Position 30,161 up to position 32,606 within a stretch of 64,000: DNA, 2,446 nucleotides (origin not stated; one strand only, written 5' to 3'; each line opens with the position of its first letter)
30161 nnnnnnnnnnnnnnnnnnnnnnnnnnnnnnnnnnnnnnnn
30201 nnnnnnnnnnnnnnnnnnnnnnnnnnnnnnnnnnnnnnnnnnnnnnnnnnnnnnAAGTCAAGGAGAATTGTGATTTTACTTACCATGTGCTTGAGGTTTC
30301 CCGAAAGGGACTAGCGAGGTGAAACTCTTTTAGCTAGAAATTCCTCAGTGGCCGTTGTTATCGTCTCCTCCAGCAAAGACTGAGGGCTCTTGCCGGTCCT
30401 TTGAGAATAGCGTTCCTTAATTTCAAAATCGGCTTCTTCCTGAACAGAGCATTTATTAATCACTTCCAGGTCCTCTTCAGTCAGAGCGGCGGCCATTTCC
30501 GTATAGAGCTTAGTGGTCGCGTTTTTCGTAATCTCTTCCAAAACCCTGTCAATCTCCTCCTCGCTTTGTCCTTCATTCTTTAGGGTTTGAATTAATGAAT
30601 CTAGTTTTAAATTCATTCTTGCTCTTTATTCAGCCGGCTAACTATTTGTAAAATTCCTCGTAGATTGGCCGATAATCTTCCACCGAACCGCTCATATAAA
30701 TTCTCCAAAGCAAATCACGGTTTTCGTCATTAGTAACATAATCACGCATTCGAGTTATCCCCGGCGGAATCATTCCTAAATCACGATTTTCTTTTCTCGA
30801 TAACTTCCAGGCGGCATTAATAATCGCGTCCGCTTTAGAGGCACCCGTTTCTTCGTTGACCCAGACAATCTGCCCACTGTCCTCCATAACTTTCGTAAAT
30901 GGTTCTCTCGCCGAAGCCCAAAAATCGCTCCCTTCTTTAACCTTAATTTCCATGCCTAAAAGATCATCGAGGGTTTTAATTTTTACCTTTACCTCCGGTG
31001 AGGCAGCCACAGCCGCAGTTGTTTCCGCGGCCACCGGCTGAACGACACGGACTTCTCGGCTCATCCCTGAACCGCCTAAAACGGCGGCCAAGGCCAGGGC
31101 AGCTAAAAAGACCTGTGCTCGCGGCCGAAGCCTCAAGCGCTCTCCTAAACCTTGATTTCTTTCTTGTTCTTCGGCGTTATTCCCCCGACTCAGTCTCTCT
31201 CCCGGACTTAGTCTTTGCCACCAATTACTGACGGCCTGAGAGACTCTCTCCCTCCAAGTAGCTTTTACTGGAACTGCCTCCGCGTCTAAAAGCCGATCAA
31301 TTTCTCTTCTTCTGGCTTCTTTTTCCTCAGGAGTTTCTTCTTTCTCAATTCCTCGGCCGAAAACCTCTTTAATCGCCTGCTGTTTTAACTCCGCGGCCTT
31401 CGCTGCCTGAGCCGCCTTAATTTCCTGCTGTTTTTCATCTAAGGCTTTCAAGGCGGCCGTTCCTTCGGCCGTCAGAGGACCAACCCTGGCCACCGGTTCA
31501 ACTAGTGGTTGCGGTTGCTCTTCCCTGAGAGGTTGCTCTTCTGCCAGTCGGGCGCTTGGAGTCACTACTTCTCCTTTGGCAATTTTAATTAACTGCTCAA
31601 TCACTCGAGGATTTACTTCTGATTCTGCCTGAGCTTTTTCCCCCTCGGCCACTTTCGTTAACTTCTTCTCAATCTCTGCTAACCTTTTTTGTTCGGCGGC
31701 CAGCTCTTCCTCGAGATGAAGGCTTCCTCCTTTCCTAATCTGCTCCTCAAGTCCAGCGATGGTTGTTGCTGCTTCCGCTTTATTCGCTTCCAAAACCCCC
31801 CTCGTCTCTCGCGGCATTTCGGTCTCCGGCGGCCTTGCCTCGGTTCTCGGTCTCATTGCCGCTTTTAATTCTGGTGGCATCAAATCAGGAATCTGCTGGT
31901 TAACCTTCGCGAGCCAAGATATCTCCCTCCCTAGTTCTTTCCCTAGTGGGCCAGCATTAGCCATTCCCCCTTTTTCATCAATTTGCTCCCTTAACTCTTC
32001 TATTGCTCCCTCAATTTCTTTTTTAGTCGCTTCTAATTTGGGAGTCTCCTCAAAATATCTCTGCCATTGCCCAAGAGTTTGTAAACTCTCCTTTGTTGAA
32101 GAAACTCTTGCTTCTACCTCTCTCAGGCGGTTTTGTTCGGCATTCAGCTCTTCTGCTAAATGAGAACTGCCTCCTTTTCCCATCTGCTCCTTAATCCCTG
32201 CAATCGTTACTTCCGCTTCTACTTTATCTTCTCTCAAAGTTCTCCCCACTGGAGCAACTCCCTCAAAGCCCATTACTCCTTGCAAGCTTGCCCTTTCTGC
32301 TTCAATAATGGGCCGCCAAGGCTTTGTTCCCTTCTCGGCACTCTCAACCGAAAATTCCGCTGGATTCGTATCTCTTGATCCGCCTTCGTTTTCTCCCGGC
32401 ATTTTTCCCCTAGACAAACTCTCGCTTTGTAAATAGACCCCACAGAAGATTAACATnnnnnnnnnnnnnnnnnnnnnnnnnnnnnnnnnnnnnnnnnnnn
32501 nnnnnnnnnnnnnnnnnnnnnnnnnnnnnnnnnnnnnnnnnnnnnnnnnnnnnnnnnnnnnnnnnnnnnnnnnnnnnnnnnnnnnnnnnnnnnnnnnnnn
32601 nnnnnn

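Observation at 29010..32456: Second locus of the coiled-coil/Trp-domain family: two large paralogs in tandem plus the small acidic partner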

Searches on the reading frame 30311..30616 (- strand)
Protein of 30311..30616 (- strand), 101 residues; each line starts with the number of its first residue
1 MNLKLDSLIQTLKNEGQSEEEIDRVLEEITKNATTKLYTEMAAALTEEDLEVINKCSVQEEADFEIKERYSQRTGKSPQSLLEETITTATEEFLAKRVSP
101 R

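Call 3: search_protein_families(library=pfam, proteins=[window:30311-30616:-], max_evalue=1)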
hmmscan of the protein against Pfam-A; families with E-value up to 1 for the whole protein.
window:30311-30616:- (101 aa): 2 families
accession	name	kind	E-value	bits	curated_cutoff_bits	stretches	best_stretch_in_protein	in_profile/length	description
PF11212.13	DUF2999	-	0.048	14.4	25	1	7-36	3-32/82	Protein of unknown function (DUF2999)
PF03310.18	Cauli_DNA-bind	-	0.23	12.1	24.2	1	5-78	4-71/117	Caulimovirus DNA-binding protein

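Call 9: search_protein_families(library=ncbifam, proteins=[window:30311-30616:-], max_evalue=1)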
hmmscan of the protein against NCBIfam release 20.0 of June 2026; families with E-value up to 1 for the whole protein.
window:30311-30616:- (101 aa): 3 families
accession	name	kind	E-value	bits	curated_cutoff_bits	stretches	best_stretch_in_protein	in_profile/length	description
NF007945.0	PRK10664.1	equivalog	0.023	15.2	157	1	28-89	15-74/90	nucleoid-associated protein HU-beta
NF033805.1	invasion_CiaB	equivalog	0.059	11.8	250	1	1-47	55-100/600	invasion protein CiaB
NF008907.0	PRK12270.1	equivalog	0.085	10.5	878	1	5-95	824-909/1241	multifunctional oxoglutarate decarboxylase/oxoglutarate dehydrogenase thiamine pyrophosphate-binding subunit/dihydrolipoyllysine-residue suc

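Call 10: search_protein_families(library=phrogs, proteins=[window:30311-30616:-], max_evalue=0.1)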
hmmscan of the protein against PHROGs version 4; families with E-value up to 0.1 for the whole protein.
window:30311-30616:- (101 aa): 2 families
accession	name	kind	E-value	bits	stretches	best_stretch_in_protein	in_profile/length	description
phrog_8948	-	unknown function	0.035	14.7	1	29-87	106-164/185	-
phrog_6999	-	unknown function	0.05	14.6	0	14-40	26-52/63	-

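Call 15: find_homologous_proteins(query=window:30311-30616:-)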
Query window:30311-30616:- (101 aa): 2 proteins with E <= 0.001 among 6 candidates.
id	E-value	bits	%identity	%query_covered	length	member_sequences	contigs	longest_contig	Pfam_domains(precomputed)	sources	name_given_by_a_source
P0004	4.1e-54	198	100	100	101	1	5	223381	-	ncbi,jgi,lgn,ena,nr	ncbi:MAG TPA: hypothetical protein VMW04_00960 [Patescibacteria group bacterium]|nr:hypothetical pro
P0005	1.2e-44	168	87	98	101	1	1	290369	-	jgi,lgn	jgi:hypothetical protein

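Call 67: search_solved_structures(query=A6, max_evalue=10)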
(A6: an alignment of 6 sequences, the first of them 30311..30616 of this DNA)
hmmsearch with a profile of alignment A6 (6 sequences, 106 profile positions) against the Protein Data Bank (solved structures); distinct sequences matched with E-value up to 10: 19.
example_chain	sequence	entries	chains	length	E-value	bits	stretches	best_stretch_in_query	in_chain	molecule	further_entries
8cwy_A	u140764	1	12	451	0.00029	24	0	6-31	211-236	T32-15-1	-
8cws_A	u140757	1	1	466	0.00035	23.8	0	6-31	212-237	F4132-2 Chain A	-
5cwb_A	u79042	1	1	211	0.0015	21.8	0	5-29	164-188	Designed helical repeat protein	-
7mwr_B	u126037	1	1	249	0.0053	20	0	6-29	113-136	LHD101B4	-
3trp_A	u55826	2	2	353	0.013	18.7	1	14-79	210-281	Calsequestrin-1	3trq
1a8y_A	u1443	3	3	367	0.014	18.6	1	14-79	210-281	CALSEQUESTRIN | Calsequestrin-1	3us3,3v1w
3uom_A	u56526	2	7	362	0.045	17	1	14-63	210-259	Calsequestrin-1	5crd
5crh_A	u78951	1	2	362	0.046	17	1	14-63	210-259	Calsequestrin-1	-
5cre_A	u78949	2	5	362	0.07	16.4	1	16-63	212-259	Calsequestrin-1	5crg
1yx2_A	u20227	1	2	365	0.11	15.7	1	8-76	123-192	Aminomethyltransferase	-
8f48_A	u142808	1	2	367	0.18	15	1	15-63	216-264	Calsequestrin-1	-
8skx_A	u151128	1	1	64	0.4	14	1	1-27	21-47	Miniprotein HHH_rd4_0518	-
9k7z_A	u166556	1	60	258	0.49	13.7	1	5-55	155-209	Cage-i53-Zn1-HEHE-16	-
6hsy_A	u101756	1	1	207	0.55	13.5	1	8-58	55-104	Toluene tolerance protein Ttg2D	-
8vl3_A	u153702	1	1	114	0.74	13.1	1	6-31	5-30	De novo designed protein F3 parent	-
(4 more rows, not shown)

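Call 88: predict_structure(alignment_id=A7)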
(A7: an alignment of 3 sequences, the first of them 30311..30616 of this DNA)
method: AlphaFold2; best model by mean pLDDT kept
length: 101 residues; sequences in the alignment: 3
mean_pLDDT: 88.4   pTM: 0.65
mean pLDDT of the five models: 88.4, 87.0, 86.1, 85.0, 84.9
residues with pLDDT >= 90: 57; 70-90: 39; 50-70: 4; < 50: 1
segments of 3 or more residues with pLDDT < 50: none
pLDDT, mean of each block of 10 residues (from residue 1): 83 90 91 90 93 92 93 90 90 77 46
secondary structure, 60 per line:
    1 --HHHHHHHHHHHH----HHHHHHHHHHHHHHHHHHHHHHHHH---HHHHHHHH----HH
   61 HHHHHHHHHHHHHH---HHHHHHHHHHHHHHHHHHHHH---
elements in order: H3-14 H19-43 H47-54 H59-74 H78-98
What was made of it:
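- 30311..30616 (-): S2: 101-aa acidic (pI 4.55) five-helix protein with no signal peptide. It is the type-1 small partner of B1. AF2 pLDDT 88.4 with five helices (call 88).
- On Anti-sigma factor / sigma pair: S2 is a 101-aa acidic five-helix protein (call 88).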

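Call 107: search_protein_families(library=padloc, proteins=[window:30311-30616:-], max_evalue=0.01)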
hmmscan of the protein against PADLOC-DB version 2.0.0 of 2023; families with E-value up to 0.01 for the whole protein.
window:30311-30616:- (101 aa): 0 families

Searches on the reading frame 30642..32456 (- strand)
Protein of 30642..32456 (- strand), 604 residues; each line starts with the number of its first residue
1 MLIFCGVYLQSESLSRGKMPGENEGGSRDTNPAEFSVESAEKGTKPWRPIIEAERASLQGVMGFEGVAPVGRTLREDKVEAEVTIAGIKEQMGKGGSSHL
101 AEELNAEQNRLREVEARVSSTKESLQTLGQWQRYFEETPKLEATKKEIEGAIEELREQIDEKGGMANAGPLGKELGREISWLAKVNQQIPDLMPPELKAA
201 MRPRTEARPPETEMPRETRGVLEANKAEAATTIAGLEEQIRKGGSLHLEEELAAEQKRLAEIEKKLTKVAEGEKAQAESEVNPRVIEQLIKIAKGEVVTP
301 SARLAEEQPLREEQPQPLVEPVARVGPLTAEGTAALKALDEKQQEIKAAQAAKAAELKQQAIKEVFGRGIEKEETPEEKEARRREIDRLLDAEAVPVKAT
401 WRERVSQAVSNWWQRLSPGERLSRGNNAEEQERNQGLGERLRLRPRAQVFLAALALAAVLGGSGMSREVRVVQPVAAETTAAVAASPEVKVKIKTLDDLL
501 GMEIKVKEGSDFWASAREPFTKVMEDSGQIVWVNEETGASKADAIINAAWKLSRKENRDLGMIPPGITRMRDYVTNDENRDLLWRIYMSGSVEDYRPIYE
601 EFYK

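Call 3: search_protein_families(library=pfam, proteins=[window:30642-32456:-], max_evalue=1)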
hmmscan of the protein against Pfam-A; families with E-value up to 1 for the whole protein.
window:30642-32456:- (604 aa): 3 families
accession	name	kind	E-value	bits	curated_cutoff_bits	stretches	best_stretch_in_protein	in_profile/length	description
PF16716.10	BST2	-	0.11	13.6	27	1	97-162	19-85/91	Bone marrow stromal antigen 2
PF12998.12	ING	-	0.18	12.8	23.9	1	99-165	11-80/102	Inhibitor of growth proteins N-terminal histone-binding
PF12001.13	DUF3496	-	0.33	11.8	23.3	0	98-130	45-77/109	Domain of unknown function (DUF3496)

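Call 9: search_protein_families(library=ncbifam, proteins=[window:30642-32456:-], max_evalue=1)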
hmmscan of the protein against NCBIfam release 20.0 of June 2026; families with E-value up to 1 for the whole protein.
window:30642-32456:- (604 aa): 0 families

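Call 10: search_protein_families(library=phrogs, proteins=[window:30642-32456:-], max_evalue=0.1)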
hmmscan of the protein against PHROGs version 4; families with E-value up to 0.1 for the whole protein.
window:30642-32456:- (604 aa): 1 family
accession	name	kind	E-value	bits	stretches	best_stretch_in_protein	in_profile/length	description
phrog_18103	-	other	0.028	15.4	1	506-557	35-86/178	esterase/lipase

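Call 12: find_homologous_proteins(query=window:30642-32456:-)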
Query window:30642-32456:- (604 aa): 3 proteins with E <= 0.001 among 8000 candidates.
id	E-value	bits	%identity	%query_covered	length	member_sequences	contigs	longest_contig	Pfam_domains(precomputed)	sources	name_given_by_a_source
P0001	0.0e+0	1234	99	97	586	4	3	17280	-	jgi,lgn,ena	-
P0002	6.0e-134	466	50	83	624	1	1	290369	-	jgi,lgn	jgi:hypothetical protein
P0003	4.7e-55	206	40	62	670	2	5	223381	-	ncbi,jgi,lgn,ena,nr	ncbi:MAG TPA: hypothetical protein VMW04_00860 [Patescibacteria group bacterium]|nr:hypothetical pro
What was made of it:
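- Tried and rejected: The full-length B1 and S2 queries each returned only self, the in-genome paralog or one relative (calls 12, 15).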

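Call 17: find_encoding_contigs(protein=P0002, flank=10000, max_places=4)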
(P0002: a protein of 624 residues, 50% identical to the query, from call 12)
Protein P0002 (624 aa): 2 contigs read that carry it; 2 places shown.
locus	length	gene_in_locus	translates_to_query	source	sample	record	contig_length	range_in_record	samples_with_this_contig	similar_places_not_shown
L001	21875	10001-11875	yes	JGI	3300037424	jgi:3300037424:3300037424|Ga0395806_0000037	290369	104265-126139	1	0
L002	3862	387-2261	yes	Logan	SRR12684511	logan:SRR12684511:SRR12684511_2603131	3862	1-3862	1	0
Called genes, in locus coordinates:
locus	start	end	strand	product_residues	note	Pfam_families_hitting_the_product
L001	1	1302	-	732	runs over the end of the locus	PF04932:Wzy_C, PF13371:TPR_9 (weak), PF13414:TPR_11 (weak), PF13431:TPR_17 (weak), PF13432:TPR_16 (weak), PF14561:TPR_20 (weak), PF14559:TPR_19, PF21033:RMD1-3 (weak), +6 more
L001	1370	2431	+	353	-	PF06723:MreB_Mbl, PF00012:HSP70 (weak), PF14450:FtsA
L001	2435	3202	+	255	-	PF04085:MreC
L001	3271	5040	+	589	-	PF03717:PBP_dimer, PF00905:Transpeptidase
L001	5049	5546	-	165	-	-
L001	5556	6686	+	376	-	PF02481:DNA_processg_A, PF17782:WHD_DprA (weak)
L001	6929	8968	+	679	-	PF01751:Toprim, PF01131:Topoisom_bac, PF01396:Zn_ribbon_Top1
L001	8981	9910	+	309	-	PF01522:Polysacc_deac_1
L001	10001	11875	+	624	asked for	-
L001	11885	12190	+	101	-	-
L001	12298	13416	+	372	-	-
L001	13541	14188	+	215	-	PF06559:DCD_N, PF22769:DCD, PF00692:dUTPase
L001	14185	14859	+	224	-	PF02223:Thymidylate_kin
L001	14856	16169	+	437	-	PF00464:SHMT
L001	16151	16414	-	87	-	-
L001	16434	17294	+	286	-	PF00763:THF_DHG_CYH, PF02882:THF_DHG_CYH_C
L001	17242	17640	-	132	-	-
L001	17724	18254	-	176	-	-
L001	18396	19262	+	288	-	PF00318:Ribosomal_S2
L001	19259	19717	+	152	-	PF00889:EF_TS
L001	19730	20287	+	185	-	PF01765:RRF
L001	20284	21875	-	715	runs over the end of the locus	PF26449:DUF8128 (faint), PF01935:DUF87 (weak), PF10412:TrwB_AAD_bind, PF12696:TraG-D_C (weak)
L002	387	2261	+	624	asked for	-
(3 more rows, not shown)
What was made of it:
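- Orthologs are syntenic in a second genome (call 17).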

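Call 32: search_protein_families(library=pfam, alignment_id=A4, max_evalue=0.01)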
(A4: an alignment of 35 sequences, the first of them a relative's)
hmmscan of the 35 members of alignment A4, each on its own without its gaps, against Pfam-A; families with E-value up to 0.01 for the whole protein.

A. member 1, P0003 (670 aa): 0 families

B. families by the number of members that match (of 35 scanned): 12 families
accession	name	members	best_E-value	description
PF06810.17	Phage_scaffold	3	1.8e-06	Phage capsid assembly scaffolding protein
PF23229.2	DUF7067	1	0.00053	Alpha-glucan water dikinase, DUF7067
PF18504.6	Csm1_N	1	0.00096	Csm1 N-terminal domain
PF12329.13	TMF_DNA_bd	1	0.0011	TATA element modulatory factor 1 DNA binding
PF16331.10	TolA_bind_tri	1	0.0013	TolA binding protein trimerisation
PF01476.26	LysM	1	0.0023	LysM domain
PF06156.18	YabA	1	0.0031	Initiation control protein YabA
PF00170.26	bZIP_1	1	0.004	bZIP transcription factor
PF21037.2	CCDC138_cc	1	0.0046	Coiled-coil-domain-containing protein 138, coiled-coil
PF13094.11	CENP-Q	1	0.0061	CENP-Q, a CENPA-CAD centromere complex subunit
PF15035.11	Rootletin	1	0.0063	Ciliary rootlet component, centrosome cohesion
PF23975.1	DUF7301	1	0.0077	Family of unknown function (DUF7301)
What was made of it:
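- On FimV/HubP hub proteins: No TPR or FimV Pfam hit in any member (calls 3, 32).
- Closest known: FimV / HubP / TspA polar landmark. Different: There is no C-terminal TPR 'FimV domain' (no TPR hit; calls 3, 32).
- No T4SS Pfam family matches the proteins themselves (calls 3, 32).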

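Call 107: search_protein_families(library=padloc, proteins=[window:30642-32402:-], max_evalue=0.01)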
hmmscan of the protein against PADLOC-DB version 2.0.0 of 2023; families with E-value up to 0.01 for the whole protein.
window:30642-32402:- (586 aa): 1 family
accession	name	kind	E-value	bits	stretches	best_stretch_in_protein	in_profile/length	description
PDLC03859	LmuB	-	0.00064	17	1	99-263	347-475/611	-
